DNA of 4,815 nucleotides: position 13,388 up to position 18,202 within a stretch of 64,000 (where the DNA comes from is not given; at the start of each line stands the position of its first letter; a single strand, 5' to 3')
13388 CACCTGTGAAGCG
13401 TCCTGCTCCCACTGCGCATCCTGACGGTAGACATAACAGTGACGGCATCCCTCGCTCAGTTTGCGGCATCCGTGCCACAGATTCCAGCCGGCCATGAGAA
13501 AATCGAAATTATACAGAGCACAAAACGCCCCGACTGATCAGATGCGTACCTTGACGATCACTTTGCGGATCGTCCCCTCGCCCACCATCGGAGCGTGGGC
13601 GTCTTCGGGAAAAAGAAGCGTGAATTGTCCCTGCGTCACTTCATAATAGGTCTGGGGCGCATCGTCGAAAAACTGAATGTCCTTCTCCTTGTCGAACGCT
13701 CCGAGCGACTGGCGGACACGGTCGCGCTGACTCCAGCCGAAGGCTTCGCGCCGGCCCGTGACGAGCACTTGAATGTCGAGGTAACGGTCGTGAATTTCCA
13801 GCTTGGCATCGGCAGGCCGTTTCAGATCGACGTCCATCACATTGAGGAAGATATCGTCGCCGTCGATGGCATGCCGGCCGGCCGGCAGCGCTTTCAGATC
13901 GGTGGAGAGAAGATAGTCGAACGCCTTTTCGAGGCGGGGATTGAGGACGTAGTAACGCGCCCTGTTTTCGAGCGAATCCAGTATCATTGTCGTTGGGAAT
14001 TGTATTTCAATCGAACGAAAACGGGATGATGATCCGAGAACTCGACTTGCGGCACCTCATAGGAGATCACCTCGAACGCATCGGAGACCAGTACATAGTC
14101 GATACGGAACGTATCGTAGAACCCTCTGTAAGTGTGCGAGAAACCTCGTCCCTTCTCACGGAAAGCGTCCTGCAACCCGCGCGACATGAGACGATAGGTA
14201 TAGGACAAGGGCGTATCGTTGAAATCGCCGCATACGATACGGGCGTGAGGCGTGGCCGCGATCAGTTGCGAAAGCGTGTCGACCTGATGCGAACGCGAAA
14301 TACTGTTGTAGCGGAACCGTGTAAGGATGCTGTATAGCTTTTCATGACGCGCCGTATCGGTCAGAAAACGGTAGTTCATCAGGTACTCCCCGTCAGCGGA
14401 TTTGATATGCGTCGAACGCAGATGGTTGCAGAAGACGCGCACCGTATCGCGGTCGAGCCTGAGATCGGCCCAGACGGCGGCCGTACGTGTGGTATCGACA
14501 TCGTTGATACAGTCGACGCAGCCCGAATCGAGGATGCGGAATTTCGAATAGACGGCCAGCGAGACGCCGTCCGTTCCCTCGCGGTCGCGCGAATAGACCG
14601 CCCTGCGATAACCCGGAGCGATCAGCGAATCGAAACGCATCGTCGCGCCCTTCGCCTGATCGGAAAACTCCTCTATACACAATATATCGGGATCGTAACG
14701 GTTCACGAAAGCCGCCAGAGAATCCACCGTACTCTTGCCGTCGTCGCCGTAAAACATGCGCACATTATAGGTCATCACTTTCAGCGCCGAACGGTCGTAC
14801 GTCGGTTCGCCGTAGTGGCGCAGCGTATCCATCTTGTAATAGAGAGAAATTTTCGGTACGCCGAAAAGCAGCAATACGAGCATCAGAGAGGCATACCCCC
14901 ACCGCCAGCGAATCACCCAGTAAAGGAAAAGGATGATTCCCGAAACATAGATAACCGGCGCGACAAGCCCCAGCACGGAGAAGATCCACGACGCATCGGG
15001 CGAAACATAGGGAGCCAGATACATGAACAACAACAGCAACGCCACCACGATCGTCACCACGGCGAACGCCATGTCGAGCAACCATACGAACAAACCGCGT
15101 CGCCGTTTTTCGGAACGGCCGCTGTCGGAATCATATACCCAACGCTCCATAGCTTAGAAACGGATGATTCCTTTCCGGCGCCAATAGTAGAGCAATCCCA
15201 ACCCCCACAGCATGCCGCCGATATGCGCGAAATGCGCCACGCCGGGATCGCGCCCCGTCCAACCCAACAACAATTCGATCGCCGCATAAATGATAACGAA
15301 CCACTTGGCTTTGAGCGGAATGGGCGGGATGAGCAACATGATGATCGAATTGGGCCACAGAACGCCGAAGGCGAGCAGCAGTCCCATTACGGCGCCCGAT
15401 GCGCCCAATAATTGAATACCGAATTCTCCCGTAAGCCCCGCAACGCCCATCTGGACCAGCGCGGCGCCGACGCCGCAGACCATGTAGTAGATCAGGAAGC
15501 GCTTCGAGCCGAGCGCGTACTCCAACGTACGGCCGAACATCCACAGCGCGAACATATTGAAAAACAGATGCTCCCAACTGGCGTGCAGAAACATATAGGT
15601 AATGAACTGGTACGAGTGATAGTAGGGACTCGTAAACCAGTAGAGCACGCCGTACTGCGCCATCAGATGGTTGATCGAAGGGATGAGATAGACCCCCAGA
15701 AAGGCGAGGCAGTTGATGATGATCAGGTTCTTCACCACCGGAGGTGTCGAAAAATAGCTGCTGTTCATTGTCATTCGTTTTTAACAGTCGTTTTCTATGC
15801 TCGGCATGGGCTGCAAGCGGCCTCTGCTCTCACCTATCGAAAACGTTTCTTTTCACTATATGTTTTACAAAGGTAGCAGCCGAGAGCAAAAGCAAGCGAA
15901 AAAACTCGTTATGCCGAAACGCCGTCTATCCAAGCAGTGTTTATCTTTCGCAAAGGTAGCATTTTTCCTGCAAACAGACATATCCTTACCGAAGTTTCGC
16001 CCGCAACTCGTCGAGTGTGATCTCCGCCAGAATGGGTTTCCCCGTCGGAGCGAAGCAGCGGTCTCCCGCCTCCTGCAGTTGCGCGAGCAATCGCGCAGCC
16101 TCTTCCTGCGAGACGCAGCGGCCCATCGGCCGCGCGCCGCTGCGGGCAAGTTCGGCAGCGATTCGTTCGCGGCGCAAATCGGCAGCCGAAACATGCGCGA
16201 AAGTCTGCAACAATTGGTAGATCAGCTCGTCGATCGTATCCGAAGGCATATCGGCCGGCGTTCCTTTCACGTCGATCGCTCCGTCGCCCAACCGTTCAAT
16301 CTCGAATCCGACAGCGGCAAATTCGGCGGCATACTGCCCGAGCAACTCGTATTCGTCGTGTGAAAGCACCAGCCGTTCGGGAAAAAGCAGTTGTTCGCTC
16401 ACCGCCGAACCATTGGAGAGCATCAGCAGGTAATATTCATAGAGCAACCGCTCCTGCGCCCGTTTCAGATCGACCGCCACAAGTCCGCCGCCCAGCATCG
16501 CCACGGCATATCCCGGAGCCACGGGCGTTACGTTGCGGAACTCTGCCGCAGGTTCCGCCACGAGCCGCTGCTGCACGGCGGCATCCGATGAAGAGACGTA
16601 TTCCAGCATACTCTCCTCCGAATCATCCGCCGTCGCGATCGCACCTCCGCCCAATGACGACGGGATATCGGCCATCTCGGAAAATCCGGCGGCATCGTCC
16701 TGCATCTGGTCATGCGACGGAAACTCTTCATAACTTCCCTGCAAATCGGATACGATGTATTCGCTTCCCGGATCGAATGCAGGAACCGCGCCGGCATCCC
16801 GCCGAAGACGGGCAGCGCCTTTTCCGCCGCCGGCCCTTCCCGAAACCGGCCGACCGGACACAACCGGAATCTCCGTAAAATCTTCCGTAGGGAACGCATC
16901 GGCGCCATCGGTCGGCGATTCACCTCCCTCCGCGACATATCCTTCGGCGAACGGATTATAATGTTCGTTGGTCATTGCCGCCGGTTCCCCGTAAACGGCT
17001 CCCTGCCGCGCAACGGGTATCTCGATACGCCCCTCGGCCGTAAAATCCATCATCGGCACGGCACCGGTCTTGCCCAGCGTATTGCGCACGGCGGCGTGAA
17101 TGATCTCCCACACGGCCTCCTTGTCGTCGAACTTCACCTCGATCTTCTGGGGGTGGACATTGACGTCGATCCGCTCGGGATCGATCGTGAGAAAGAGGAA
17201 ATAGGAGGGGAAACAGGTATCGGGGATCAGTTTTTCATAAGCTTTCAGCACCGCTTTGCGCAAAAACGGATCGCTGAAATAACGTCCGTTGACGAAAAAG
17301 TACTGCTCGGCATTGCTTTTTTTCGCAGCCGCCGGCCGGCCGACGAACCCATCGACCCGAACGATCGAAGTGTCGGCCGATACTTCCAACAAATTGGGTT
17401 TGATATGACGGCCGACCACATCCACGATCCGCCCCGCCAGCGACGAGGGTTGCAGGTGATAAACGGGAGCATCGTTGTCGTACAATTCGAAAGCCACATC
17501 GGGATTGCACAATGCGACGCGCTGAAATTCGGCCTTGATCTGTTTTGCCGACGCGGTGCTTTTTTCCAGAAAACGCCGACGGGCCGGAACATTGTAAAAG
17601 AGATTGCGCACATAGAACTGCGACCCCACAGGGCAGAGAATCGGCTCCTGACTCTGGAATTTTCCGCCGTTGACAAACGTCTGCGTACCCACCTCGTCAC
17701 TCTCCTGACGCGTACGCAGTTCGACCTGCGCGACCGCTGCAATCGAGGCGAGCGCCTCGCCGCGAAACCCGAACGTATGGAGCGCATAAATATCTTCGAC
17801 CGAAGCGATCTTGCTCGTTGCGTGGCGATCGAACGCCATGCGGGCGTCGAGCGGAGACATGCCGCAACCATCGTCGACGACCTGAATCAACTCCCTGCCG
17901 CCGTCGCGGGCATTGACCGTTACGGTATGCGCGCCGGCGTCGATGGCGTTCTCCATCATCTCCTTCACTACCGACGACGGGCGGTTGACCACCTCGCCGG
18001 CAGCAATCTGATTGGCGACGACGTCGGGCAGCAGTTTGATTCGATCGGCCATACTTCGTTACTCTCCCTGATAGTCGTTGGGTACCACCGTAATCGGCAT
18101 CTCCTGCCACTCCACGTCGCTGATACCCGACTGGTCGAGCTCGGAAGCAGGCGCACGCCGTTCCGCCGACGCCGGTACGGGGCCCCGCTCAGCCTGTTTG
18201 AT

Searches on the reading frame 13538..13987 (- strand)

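Call 36: search_protein_families(library=pfam, proteins=[window:13538-13987:-], max_evalue=0.001)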
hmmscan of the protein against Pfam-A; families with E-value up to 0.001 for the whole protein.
window:13538-13987:- (149 aa): 1 family
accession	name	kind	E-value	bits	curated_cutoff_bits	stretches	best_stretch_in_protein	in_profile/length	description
PF04074.18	DUF386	-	2.3e-46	157.9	26.5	1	1-148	1-145/145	YhcH/YjgK/YiaL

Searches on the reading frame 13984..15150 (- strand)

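Call 35: search_protein_families(library=pfam, proteins=[window:13984-15150:-], max_evalue=0.001)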
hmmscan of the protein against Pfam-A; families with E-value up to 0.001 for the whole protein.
window:13984-15150:- (388 aa): 1 family
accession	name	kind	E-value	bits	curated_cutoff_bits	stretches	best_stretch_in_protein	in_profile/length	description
PF03372.29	Exo_endo_phos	-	2.9e-22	79.9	24.5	1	126-374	1-225/225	Endonuclease/Exonuclease/phosphatase family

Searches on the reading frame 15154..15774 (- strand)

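Call 36: search_protein_families(library=pfam, proteins=[window:15154-15774:-], max_evalue=0.001)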
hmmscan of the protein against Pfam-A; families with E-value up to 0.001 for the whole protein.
window:15154-15774:- (206 aa): 2 families
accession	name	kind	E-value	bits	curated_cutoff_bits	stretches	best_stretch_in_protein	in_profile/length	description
PF01694.28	Rhomboid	-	4.6e-31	108.4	22.6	1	55-200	5-142/143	Rhomboid domain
PF08551.15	DUF1751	-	0.0003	21.8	22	1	54-114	8-68/99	Eukaryotic integral membrane protein (DUF1751)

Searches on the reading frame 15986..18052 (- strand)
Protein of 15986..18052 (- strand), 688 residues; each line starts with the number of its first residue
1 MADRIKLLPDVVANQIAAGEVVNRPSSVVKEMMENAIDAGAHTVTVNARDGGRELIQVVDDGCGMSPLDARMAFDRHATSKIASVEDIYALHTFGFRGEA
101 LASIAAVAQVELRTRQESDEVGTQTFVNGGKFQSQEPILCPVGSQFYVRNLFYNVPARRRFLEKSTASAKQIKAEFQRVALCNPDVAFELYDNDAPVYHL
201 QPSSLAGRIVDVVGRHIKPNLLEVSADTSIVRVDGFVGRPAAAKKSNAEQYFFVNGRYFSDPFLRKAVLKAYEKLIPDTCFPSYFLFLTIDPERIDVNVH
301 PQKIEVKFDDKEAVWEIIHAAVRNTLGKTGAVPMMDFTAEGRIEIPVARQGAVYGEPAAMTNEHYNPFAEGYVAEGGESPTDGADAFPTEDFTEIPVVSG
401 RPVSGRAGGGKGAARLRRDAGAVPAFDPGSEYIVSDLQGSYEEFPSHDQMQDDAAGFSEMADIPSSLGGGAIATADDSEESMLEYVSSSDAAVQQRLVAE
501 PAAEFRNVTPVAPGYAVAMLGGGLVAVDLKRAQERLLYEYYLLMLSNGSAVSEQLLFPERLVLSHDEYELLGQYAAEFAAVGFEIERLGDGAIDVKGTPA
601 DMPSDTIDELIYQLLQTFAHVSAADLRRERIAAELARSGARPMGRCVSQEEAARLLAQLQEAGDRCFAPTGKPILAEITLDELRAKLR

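Call 73: search_protein_families(library=pfam, proteins=[window:15986-18052:-], max_evalue=0.00001)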
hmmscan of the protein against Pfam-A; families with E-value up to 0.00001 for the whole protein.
window:15986-18052:- (688 aa): 4 families
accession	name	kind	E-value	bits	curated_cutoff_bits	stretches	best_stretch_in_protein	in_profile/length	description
PF01119.25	DNA_mis_repair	-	7.5e-34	116.3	26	1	210-326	2-118/119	DNA mismatch repair protein, C-terminal domain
PF08676.16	MutL_C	-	1.1e-22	80.7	25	1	511-640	4-135/142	MutL C terminal dimerisation domain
PF13589.12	HATPase_c_3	-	1.1e-10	42.2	25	1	26-125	4-102/137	Histidine kinase-, DNA gyrase B-, and HSP90-like ATPase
PF02518.31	HATPase_c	-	2.9e-07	31.3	26.4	1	24-83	5-64/111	Histidine kinase-, DNA gyrase B-, and HSP90-like ATPase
